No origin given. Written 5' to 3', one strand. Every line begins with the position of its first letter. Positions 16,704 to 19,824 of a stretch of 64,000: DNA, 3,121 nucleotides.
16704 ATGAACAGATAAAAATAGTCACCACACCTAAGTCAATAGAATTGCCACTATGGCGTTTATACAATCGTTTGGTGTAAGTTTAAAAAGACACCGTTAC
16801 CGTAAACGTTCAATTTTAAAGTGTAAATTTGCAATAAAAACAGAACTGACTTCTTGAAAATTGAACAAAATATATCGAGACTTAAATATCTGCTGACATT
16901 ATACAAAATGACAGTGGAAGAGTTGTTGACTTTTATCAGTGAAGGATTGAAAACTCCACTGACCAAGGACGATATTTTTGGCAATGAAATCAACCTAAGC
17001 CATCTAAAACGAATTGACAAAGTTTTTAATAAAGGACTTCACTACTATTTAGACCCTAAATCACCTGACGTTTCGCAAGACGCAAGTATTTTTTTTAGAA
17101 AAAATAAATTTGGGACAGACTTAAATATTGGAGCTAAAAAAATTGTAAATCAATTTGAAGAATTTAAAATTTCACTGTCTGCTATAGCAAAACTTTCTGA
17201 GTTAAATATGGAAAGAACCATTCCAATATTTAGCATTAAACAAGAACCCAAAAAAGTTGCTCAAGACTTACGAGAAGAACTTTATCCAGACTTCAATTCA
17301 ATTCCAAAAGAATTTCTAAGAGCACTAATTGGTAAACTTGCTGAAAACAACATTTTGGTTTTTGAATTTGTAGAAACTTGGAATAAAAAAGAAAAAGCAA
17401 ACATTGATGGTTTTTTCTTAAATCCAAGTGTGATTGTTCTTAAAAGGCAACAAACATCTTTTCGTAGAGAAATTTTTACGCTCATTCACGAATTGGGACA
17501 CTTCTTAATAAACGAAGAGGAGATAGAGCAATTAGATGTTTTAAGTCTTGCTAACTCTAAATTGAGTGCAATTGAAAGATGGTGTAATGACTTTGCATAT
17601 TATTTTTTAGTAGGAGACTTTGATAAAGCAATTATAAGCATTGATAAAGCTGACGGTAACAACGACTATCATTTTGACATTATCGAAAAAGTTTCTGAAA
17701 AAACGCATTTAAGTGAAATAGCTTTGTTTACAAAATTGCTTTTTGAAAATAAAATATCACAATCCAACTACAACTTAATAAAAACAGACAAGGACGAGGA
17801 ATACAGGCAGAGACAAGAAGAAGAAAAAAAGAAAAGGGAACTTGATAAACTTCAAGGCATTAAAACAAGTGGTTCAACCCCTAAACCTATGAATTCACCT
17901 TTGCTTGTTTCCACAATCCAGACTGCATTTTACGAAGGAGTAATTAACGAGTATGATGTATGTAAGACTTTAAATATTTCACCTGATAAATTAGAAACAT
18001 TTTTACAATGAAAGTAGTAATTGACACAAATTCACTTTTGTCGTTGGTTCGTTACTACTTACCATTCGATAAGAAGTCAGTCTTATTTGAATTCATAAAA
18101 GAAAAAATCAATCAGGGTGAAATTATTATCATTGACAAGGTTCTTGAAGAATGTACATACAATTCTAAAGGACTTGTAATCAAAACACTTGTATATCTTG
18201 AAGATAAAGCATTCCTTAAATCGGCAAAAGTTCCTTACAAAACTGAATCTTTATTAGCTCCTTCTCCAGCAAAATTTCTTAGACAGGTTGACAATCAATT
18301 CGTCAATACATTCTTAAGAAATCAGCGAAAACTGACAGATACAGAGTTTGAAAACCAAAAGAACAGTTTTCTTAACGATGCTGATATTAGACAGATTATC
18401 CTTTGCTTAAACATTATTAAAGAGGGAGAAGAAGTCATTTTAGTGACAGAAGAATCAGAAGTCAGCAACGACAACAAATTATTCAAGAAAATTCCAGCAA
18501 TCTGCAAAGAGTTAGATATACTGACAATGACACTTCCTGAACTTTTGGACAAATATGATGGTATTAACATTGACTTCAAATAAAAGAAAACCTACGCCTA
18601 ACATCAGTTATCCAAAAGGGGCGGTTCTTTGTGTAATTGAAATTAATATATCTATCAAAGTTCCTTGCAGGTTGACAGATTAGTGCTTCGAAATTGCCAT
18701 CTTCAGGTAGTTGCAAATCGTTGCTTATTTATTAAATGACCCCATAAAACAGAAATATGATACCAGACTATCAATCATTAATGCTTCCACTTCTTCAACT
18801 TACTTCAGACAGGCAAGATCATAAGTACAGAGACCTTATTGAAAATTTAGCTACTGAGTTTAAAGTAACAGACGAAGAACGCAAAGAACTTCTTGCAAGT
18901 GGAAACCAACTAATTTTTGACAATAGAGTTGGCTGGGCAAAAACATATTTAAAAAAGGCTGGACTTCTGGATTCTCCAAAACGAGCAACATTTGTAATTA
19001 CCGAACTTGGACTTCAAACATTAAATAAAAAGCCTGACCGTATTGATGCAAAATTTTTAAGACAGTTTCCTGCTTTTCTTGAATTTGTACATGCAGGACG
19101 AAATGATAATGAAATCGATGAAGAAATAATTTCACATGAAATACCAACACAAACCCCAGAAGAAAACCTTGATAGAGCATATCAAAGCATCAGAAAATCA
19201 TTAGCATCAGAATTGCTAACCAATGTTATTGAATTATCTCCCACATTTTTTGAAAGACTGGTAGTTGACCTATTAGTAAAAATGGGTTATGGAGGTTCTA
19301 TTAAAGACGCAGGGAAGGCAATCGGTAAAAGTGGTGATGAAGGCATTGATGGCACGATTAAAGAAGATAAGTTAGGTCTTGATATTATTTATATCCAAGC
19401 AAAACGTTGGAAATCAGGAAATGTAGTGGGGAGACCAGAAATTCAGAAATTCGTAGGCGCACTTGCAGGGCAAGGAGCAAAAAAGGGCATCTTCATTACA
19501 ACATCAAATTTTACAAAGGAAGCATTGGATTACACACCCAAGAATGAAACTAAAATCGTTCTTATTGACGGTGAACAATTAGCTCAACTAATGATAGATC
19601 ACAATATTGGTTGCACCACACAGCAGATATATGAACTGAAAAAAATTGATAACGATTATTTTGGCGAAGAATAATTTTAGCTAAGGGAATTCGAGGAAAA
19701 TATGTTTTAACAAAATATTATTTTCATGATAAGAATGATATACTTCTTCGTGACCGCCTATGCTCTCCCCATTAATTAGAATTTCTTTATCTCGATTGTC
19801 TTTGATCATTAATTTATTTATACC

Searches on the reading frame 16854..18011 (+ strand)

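Call 70: search_protein_families(library=pfam, proteins=[window:16854-18011:+], max_evalue=0.0001)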
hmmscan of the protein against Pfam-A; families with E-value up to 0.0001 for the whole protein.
window:16854-18011:+ (385 aa): 1 family
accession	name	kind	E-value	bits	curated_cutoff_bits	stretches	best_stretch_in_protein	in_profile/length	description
PF06114.19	Peptidase_M78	-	9.8e-07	29.1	22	1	183-253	17-87/123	IrrE N-terminal-like domain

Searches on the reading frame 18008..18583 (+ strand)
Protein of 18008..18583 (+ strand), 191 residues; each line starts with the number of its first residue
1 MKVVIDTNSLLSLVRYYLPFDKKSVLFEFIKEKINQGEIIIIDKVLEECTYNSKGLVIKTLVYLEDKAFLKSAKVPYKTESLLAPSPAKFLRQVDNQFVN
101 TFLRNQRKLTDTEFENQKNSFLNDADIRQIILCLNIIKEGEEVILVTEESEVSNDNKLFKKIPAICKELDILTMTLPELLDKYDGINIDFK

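Call 70: search_protein_families(library=pfam, proteins=[window:18008-18583:+], max_evalue=0.0001)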
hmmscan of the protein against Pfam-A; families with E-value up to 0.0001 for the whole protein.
window:18008-18583:+ (191 aa): 1 family
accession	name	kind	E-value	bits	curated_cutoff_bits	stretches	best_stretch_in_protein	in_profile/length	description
PF14367.12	DUF4411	-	2.5e-13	50.6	23.5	2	89-182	64-154/159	Domain of unknown function (DUF4411)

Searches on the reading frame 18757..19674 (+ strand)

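Call 70: search_protein_families(library=pfam, proteins=[window:18757-19674:+], max_evalue=0.0001)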
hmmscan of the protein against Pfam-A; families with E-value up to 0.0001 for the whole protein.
window:18757-19674:+ (305 aa): 4 families
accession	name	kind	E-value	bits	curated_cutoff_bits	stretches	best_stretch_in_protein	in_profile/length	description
PF04471.18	Mrr_cat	-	9.1e-36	122.9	21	1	159-279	3-115/115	Restriction endonuclease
PF14338.12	Mrr_N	-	7.3e-32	109.8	29.5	1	5-90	1-86/87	Mrr N-terminal domain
PF13156.12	Mrr_cat_2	-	1.6e-08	34.9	22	1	191-283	26-118/127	Restriction endonuclease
PF22722.2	NA-iREase1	-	3.1e-07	30.8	27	1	191-276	21-105/106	NACHT-associated inactive Restriction Endonuclease 1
